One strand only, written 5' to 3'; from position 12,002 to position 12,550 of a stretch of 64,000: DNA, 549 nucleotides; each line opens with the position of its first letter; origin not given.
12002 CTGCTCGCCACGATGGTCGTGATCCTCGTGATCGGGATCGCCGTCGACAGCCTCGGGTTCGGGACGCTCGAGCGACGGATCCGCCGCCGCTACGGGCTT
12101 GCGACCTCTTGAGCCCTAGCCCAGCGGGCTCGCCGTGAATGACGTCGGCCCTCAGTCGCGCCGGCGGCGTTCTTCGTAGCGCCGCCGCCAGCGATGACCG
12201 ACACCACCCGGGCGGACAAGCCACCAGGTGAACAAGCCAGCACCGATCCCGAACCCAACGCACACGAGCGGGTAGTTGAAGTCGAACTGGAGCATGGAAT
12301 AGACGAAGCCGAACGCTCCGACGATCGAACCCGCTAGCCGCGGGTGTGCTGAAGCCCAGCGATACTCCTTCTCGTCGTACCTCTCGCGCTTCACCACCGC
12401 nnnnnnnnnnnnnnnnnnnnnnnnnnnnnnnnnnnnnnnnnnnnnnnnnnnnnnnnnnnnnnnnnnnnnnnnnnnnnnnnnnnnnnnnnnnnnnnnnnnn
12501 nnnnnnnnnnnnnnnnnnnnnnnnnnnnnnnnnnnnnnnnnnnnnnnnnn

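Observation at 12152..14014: Orphan RHS core/toxin module flanked by two similar Arg-tailed 2-TM mini-proteins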

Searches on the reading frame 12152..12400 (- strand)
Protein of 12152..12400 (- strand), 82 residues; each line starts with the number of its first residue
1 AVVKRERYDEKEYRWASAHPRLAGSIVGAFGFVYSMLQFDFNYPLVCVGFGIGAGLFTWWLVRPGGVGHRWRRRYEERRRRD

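Call 6: search_protein_families(library=ncbifam, proteins=[window:12152-12400:-], max_evalue=0.1)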
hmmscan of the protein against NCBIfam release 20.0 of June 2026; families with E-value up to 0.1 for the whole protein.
window:12152-12400:- (82 aa): 0 families

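Call 48: search_protein_families(library=pfam, proteins=[window:12155-12400:-], max_evalue=5)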
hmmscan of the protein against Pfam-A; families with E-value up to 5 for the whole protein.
window:12155-12400:- (82 aa): 1 family
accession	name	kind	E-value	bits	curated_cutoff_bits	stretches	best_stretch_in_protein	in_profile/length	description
PF11438.13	N36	-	0.23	11.7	25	1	4-24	6-26/35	36-mer N-terminal peptide of the N protein (N36)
